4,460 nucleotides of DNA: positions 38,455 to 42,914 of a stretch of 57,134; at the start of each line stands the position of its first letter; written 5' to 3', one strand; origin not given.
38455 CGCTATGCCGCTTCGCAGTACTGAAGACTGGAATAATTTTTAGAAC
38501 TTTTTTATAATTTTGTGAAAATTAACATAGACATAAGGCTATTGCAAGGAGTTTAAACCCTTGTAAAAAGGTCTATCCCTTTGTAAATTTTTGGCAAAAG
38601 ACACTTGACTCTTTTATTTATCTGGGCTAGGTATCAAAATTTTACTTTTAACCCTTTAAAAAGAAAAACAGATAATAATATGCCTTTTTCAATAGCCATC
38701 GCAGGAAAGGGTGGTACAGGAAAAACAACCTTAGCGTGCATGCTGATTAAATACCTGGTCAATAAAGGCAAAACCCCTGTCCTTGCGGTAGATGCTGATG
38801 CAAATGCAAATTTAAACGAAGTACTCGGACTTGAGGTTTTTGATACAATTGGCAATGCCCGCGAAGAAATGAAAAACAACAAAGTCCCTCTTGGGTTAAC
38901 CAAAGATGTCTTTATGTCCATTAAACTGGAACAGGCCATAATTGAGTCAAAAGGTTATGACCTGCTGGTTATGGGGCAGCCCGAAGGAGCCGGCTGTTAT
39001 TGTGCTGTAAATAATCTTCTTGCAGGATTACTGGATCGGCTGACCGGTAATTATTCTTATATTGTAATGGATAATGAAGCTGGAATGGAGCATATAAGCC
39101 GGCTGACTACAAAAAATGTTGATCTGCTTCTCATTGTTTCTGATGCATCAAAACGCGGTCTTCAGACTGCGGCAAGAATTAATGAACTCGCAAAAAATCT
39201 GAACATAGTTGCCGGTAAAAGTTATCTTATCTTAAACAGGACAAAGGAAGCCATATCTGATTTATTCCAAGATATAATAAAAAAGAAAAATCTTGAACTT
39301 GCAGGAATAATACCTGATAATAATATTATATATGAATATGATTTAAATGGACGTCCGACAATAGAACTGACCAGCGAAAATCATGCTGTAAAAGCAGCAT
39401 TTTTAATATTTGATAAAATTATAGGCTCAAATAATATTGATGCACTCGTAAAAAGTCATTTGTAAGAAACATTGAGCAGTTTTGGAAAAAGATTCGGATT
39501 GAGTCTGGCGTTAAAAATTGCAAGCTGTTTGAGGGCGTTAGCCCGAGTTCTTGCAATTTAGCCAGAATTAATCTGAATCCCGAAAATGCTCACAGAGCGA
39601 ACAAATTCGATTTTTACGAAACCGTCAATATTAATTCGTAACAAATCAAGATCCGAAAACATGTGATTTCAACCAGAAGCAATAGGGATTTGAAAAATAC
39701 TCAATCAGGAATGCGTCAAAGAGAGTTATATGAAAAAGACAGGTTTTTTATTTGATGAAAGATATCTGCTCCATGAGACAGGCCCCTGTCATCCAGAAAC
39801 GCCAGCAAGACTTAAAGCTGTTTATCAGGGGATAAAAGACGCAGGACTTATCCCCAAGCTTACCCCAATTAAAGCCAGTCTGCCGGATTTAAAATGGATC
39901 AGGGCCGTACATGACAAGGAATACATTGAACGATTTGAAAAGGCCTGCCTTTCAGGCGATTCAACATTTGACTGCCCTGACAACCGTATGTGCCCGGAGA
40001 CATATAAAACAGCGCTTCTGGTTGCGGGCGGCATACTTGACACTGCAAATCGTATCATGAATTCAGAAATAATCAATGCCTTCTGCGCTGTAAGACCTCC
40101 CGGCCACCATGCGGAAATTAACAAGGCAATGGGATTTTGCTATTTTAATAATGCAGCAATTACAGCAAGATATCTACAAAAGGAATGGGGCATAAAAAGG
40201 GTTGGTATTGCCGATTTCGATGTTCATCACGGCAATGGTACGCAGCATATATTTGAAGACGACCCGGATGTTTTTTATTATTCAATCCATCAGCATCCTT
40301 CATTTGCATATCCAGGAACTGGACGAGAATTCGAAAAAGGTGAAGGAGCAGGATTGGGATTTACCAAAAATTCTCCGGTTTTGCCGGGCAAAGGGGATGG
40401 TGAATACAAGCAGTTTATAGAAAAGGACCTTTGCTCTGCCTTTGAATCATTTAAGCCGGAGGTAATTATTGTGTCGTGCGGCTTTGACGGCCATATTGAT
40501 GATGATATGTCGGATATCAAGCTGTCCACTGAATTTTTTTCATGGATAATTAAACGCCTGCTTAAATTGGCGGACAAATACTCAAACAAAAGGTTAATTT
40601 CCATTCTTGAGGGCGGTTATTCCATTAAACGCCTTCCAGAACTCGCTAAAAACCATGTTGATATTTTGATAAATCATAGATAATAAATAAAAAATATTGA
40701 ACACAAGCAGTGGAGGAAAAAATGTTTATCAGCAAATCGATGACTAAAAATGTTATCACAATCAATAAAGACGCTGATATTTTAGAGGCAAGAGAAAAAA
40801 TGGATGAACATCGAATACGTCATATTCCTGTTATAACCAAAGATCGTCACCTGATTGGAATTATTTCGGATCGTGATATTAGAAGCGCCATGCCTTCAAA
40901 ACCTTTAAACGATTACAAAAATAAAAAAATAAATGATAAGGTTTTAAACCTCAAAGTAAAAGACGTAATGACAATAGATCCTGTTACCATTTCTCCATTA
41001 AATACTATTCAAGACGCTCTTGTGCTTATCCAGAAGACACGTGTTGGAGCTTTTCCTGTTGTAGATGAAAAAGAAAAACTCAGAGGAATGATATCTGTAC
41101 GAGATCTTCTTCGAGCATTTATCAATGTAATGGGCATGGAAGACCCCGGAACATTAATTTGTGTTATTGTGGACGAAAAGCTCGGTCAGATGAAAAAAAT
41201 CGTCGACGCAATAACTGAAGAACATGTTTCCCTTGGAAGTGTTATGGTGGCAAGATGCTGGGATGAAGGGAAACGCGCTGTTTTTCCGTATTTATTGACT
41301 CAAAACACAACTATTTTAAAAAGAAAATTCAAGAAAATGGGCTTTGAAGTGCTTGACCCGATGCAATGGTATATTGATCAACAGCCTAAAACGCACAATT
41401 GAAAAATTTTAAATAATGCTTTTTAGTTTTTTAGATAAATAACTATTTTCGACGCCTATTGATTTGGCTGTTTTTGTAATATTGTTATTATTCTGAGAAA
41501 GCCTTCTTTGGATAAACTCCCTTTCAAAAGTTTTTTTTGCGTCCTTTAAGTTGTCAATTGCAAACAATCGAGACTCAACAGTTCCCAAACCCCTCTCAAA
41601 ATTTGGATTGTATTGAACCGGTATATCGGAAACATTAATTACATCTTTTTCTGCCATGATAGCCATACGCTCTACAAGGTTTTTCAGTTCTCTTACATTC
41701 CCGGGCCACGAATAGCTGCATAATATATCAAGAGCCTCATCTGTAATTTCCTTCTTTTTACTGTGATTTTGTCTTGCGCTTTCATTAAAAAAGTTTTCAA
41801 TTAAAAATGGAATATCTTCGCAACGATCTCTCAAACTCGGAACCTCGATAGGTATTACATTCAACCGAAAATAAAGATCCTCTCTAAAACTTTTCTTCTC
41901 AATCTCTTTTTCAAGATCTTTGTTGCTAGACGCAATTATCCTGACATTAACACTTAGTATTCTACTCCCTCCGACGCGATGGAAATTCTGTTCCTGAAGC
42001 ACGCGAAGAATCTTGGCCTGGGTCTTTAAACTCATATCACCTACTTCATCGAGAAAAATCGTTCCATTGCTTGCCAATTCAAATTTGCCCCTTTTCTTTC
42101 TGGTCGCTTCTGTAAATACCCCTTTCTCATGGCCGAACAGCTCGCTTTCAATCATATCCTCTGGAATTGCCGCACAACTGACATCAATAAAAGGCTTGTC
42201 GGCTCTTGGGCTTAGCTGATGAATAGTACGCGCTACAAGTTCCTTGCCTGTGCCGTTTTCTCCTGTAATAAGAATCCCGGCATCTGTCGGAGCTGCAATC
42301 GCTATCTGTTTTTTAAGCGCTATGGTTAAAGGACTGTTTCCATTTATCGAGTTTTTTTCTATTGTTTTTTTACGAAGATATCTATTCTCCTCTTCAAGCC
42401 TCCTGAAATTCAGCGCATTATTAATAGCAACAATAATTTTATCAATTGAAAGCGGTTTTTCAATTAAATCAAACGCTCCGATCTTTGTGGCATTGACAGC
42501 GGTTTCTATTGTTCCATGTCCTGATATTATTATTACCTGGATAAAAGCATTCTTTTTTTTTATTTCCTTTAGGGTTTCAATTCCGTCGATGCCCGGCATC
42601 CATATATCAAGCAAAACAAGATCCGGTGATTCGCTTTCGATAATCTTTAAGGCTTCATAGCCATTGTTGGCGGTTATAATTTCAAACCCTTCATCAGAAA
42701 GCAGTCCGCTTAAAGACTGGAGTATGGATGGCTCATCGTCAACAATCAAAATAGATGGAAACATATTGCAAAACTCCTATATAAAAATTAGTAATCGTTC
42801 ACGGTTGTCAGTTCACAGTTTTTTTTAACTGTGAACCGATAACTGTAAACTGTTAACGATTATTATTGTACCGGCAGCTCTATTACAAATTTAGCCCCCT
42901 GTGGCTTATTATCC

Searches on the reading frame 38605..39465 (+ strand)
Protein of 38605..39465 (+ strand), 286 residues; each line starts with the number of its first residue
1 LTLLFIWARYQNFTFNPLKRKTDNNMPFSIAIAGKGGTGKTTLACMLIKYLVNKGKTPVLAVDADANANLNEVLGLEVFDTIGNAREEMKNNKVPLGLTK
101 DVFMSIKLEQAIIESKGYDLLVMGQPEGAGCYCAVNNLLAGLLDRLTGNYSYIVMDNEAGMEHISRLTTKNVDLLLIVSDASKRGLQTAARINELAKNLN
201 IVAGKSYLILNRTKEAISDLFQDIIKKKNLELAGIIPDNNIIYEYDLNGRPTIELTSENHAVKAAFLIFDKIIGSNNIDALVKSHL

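Call 63: search_protein_families(library=pfam, proteins=[window:38605-39465:+], max_evalue=0.0001)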
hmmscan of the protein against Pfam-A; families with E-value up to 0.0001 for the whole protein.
window:38605-39465:+ (286 aa): 4 families
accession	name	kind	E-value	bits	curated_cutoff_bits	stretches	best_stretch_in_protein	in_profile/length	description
PF01656.29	CbiA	-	8.8e-15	55.2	25.4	1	31-251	3-124/125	CobQ/CobB/MinD/ParA nucleotide binding domain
PF13614.12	AAA_31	-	4.3e-11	43.5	27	1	34-195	9-163/177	AAA domain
PF00142.24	Fer4_NifH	-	9.7e-06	25.7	25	1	30-263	3-235/271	4Fe-4S iron sulfur cluster binding proteins, NifH/frxC family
PF20720.3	nSTAND3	-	8.5e-05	22.7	27.2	0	30-61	20-51/155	Novel STAND NTPase 3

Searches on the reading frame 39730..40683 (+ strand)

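Call 63: search_protein_families(library=pfam, proteins=[window:39730-40683:+], max_evalue=0.0001)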
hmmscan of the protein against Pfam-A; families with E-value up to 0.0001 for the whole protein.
window:39730-40683:+ (317 aa): 1 family
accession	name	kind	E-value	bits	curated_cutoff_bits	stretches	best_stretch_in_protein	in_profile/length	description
PF00850.24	Hist_deacetyl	-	1.4e-94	317.2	27.9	1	21-312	1-297/298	Histone deacetylase domain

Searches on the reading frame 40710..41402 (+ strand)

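Call 63: search_protein_families(library=pfam, proteins=[window:40710-41402:+], max_evalue=0.0001)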
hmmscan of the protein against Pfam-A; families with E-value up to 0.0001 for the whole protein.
window:40710-41402:+ (230 aa): 1 family
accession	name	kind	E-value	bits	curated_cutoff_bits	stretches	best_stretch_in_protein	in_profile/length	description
PF00571.33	CBS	-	1.4e-32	112.2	24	2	11-61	5-55/57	CBS domain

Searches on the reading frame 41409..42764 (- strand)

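Call 63: search_protein_families(library=pfam, proteins=[window:41409-42764:-], max_evalue=0.0001)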
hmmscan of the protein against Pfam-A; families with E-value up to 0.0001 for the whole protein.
window:41409-42764:- (451 aa): 8 families
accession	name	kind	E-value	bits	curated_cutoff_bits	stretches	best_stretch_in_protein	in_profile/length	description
PF00158.32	Sigma54_activat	-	9e-68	227.6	20.2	1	141-307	2-168/168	Sigma-54 interaction domain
PF00072.30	Response_reg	-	4.4e-32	111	30.2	1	5-114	1-110/111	Response regulator receiver domain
PF25601.1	AAA_lid_14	-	1.7e-26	92.3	27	1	312-386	1-75/87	AAA+ ATPase lid domain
PF14532.12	Sigma54_activ_2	-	1.1e-21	77.9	25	1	142-311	2-138/138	Sigma-54 interaction domain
PF07728.20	AAA_5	-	3.2e-07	30.9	22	1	164-283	2-124/139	AAA domain (dynein-related subfamily)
PF01078.27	Mg_chelatase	-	1.2e-05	25.3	20.3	0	151-189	12-50/207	Magnesium chelatase, subunit ChlI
PF07724.20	AAA_2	-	1.6e-05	25.4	27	1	164-293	6-136/166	AAA domain (Cdc48 subfamily)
PF00004.35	AAA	-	6e-05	23.9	21.2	0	164-282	1-110/131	ATPase family associated with various cellular activities (AAA)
